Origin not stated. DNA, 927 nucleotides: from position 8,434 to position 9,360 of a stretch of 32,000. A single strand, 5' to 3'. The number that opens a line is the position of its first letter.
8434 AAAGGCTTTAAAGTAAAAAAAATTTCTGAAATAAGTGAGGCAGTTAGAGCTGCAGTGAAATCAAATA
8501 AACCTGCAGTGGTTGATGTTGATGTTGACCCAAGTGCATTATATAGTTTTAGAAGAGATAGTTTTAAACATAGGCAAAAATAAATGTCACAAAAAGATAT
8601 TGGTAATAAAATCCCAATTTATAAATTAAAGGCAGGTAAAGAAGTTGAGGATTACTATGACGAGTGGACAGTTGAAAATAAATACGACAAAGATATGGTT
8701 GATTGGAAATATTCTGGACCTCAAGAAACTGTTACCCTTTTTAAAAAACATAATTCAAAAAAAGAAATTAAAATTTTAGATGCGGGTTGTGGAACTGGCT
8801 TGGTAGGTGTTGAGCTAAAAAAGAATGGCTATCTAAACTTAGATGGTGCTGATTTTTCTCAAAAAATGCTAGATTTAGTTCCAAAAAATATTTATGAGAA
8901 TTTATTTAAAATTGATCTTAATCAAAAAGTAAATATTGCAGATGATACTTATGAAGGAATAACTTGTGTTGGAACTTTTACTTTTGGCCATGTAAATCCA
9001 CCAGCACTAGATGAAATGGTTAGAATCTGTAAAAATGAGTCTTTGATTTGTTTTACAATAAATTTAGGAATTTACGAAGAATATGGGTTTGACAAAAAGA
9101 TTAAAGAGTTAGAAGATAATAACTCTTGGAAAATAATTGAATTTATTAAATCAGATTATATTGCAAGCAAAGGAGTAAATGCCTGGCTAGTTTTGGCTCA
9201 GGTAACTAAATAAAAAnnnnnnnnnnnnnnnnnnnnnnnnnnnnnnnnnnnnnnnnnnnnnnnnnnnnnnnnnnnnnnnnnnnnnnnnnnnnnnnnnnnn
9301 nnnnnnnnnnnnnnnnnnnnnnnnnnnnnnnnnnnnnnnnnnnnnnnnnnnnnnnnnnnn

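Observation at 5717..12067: Tightly coupled six-gene operon of unknown pathway: LLM monooxygenase - ThDP enzyme - methyltransferase - PF06684 'amino acid synthesis' protein - alpha/beta hydrolase - aldehyde dehydrogenase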

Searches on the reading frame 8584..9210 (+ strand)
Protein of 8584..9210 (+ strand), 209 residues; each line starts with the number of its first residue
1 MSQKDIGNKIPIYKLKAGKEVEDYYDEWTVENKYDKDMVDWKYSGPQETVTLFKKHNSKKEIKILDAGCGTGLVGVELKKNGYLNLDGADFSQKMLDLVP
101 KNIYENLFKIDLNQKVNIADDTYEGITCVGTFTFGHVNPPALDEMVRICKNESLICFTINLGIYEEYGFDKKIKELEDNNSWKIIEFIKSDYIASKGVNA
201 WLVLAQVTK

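Call 3: search_protein_families(library=pfam, proteins=[window:8584-9210:+])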
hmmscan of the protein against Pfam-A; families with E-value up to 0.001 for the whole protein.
window:8584-9210:+ (209 aa): 7 families
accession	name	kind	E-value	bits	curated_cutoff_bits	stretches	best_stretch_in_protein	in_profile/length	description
PF13649.12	Methyltransf_25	-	9.8e-10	39.4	27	1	64-150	1-94/97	Methyltransferase domain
PF08241.18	Methyltransf_11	-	1.8e-08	35.3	21.2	1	65-156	1-94/95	Methyltransferase domain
PF13489.12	Methyltransf_23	-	1.9e-06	28.1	27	1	52-150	16-109/164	Methyltransferase domain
PF05175.20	MTS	-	5.2e-05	23.4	23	1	54-115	25-88/170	Methyltransferase small domain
PF07757.19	AdoMet_MTase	-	7.4e-05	23.4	27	0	49-108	49-109/115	Predicted AdoMet-dependent methyltransferase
PF08242.18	Methyltransf_12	-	0.00013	23.1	30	1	65-150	1-93/98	Methyltransferase domain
PF10294.15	Methyltransf_16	-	0.00097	19.4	21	0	54-107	40-93/174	Lysine methyltransferase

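Call 4: search_protein_families(library=ncbifam, proteins=[window:8584-9210:+])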
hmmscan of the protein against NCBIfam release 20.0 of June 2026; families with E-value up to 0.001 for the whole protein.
window:8584-9210:+ (209 aa): 13 families
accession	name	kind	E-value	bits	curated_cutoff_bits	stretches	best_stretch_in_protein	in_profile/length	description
TIGR02072.1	BioC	equivalog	6e-09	36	184.95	1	50-159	24-134/244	malonyl-ACP O-methyltransferase BioC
TIGR01934.1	MenG_MenH_UbiE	subfamily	1.5e-08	34.2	158.35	1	53-154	32-138/223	ubiquinone/menaquinone biosynthesis methyltransferase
TIGR02021.1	BchM-ChlM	equivalog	7.3e-08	32.1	158.9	1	53-103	48-96/218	magnesium protoporphyrin IX methyltransferase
NF045667.1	MTase_DVU1556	equivalog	1e-06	28.4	155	1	49-155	11-117/213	DVU_1556 family methyltransferase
NF011529.0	PRK14968.1-3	equivalog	2.3e-06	27.2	162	1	43-140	17-107/198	putative methyltransferase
NF051855.1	GlySarMtaseBact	equivalog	3.9e-06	26.7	350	1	20-106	12-98/259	glycine/sarcosine N-methyltransferase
NF001244.0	PRK00216.1-5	equivalog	7.6e-06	25.4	216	1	53-153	41-149/236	bifunctional demethylmenaquinone methyltransferase/2-methoxy-6-polyprenyl-1,4-benzoquinol methylase UbiE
NF043040.1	corrin_prot_MT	hypoth_equivalog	1.3e-05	24.7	180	1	54-106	35-86/216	corrinoid protein-associated methyltransferase CpaM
TIGR01983.1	UbiG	equivalog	1.9e-05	24.1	102.95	1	54-130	43-124/228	bifunctional 2-polyprenyl-6-hydroxyphenol methylase/3-demethylubiquinol 3-O-methyltransferase UbiG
TIGR03534.1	RF_mod_PrmC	equivalog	3.3e-05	23.5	199.1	1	53-111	80-141/253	peptide chain release factor N(5)-glutamine methyltransferase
NF040539.1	AST_met_ArsM_2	exception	4.6e-05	23.4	240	1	19-98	16-96/262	putative arsinothricin biosynthesis methyltransferase ArsM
NF045882.1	PLipidMtase_Leg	equivalog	7.7e-05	22.6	390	1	55-157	37-143/207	phospholipid N-methyltransferase PmtA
TIGR00536.1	hemK_fam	subfamily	0.00014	21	115.5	1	58-114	111-171/286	HemK family protein methyltransferase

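Call 41: search_dna_similar(query=window:8584-9210:+, collection=plasmids, mode=protein, max_rows=20)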
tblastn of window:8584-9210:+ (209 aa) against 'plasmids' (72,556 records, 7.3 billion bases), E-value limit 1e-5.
Records with a match: 15; places in all: 16; records where one place covers at least 80% of the query: 4.
Best place of each record, by identity: <60% 15.
By first word of the organism name: Mesorhizobium 4; Sinorhizobium 4; Shinella 3; Sulfitobacter 1; Salipiger 1; Rhizobium 1; Peptoclostridium 1.
By predicted mobility (MOB-suite, as given by PLSDB): non-mobilizable 7; conjugative 7; mobilizable 1.
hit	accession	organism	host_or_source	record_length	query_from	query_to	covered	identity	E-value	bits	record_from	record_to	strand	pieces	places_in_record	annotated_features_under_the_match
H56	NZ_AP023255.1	Mesorhizobium sp. 131-3-5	Lotus japonicus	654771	20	202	88%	31.1%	2e-22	101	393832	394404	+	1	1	class I SAM-dependent methyltransferase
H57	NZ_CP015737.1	Shinella sp. HZN7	-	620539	12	177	79%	32.3%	6e-20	94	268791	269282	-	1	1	class I SAM-dependent methyltransferase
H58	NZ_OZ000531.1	Shinella sp. WSC3-e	-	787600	12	177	79%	31.7%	3e-19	92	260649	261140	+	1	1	class I SAM-dependent methyltransferase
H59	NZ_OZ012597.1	Shinella sp. WSD5-1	-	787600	12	177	79%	31.7%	3e-19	92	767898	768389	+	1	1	class I SAM-dependent methyltransferase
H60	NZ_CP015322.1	Mesorhizobium amorphae CCNWGS0123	Robinia pseudoacacia,cell culture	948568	25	202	85%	28.8%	4e-18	89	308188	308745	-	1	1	class I SAM-dependent methyltransferase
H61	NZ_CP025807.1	Sulfitobacter sp. SK012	Marine Sediment,North Sea (sediment)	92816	13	177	79%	31.0%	6e-18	89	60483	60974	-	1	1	class I SAM-dependent methyltransferase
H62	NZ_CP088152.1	Mesorhizobium mediterraneum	Cicer arietinum L.,cell culture,radical ...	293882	17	203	89%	26.4%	1e-15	82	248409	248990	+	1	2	class I SAM-dependent methyltransferase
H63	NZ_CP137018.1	Sinorhizobium fredii GR64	Phaseolus vulgaris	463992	24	155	63%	34.8%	3e-17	86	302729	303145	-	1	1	class I SAM-dependent methyltransferase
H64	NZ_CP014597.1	Salipiger sp. CCB-MM3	mangrove soil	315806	13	187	84%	26.0%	6e-15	80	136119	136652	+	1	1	class I SAM-dependent methyltransferase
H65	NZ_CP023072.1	Sinorhizobium fredii CCBAU 83666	G.max,nodule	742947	21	178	76%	28.7%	5e-16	83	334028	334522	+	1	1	class I SAM-dependent methyltransferase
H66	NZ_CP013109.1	Sinorhizobium americanum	Vachellia farnesiana,cell culture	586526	21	155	65%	33.3%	7e-17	86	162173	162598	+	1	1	class I SAM-dependent methyltransferase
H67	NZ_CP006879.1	Rhizobium gallicum bv. gallicum R602sp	Phaseolus vulgaris,whole ...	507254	20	155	65%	32.4%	3e-17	86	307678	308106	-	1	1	class I SAM-dependent methyltransferase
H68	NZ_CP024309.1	Sinorhizobium fredii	Phaseolus vulgaris,cell culture,plant ...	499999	24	155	63%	31.2%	1e-15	82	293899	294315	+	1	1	class I SAM-dependent methyltransferase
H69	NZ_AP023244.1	Mesorhizobium sp. 113-3-3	Lotus japonicus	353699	59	178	57%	30.9%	5e-11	68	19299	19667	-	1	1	class I SAM-dependent methyltransferase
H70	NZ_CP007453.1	Peptoclostridium acidaminophilum DSM 3953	black mud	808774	48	150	49%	35.5%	5e-9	62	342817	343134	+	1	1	class I SAM-dependent methyltransferase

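Call 44: get_annotated_region(hit=H61, flank=7000)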
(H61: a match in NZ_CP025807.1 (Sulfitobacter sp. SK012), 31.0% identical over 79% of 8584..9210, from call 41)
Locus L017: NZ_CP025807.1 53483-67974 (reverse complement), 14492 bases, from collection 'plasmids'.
description: Sulfitobacter sp. SK012 plasmid unnamed4, complete sequence
organism: Sulfitobacter sp. SK012 (NCBI taxid 1389005)
taxonomy: Bacteria; Pseudomonadota; Alphaproteobacteria; Rhodobacterales; Roseobacteraceae; Sulfitobacter; Sulfitobacter sp. SK012
host: -; source: Marine Sediment,North Sea (sediment); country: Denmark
typing (MOB-suite, as given by PLSDB): conjugative; relaxase MOBP; mating-pair formation MPF_T
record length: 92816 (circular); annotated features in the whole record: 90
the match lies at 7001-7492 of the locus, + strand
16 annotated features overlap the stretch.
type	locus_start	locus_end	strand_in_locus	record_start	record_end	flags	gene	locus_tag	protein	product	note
CDS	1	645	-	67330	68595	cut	-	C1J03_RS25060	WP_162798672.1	alpha/beta fold hydrolase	-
CDS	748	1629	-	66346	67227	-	-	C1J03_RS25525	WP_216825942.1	SH3 domain-containing protein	-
CDS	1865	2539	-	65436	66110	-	-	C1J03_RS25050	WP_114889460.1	helix-turn-helix transcriptional regulator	-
CDS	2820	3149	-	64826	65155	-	-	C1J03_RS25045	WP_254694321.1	hypothetical protein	-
CDS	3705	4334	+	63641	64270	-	-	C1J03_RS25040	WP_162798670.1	dimethylsulfonioproprionate lyase family protein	-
CDS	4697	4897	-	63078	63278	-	rpsU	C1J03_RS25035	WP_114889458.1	30S ribosomal protein S21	GO:0006412 - translation [Evidence IEA]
CDS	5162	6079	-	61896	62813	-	-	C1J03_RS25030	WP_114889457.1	DMT family transporter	GO:0055085 - transmembrane transport [Evidence IEA]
CDS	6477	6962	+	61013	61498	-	-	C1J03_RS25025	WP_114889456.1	hypothetical protein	-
CDS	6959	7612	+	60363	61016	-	-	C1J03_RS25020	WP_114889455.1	class I SAM-dependent methyltransferase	-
CDS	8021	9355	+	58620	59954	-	-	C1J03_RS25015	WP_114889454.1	MmgE/PrpD family protein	-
CDS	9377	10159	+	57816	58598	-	-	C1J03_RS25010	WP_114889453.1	carbon-nitrogen hydrolase family protein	-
CDS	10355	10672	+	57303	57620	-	-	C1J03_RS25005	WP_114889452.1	hypothetical protein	-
CDS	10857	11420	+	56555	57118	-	-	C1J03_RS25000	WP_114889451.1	GNAT family N-acetyltransferase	-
CDS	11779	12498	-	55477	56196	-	-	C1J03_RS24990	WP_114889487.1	WYL domain-containing protein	-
CDS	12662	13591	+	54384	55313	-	-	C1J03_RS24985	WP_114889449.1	alpha/beta hydrolase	-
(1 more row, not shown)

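Call 87: search_solved_structures(query=window:8584-9210:+, max_evalue=0.001)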
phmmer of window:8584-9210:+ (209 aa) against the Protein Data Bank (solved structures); distinct sequences matched with E-value up to 0.001: 6.
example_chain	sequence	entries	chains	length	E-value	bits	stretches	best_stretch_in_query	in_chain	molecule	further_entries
7qcb_A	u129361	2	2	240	1.1e-17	67.7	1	24-160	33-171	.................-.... 27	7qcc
3l8d_A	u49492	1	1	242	7e-07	32.3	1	40-159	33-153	Methyltransferase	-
7wtw_q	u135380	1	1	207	0.0001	25.2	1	22-130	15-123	Probable 18S rRNA (guanine-N(7))-methyltransferase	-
6g4w_q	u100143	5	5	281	0.00021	24.3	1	22-130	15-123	Probable 18S rRNA (guanine-N(7))-methyltransferase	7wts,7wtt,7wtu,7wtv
1wzn_A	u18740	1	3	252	0.00043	23.2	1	52-114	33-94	SAM-dependent methyltransferase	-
5z9o_A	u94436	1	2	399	0.00053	22.9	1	53-144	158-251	Cyclopropane-fatty-acyl-phospholipid synthase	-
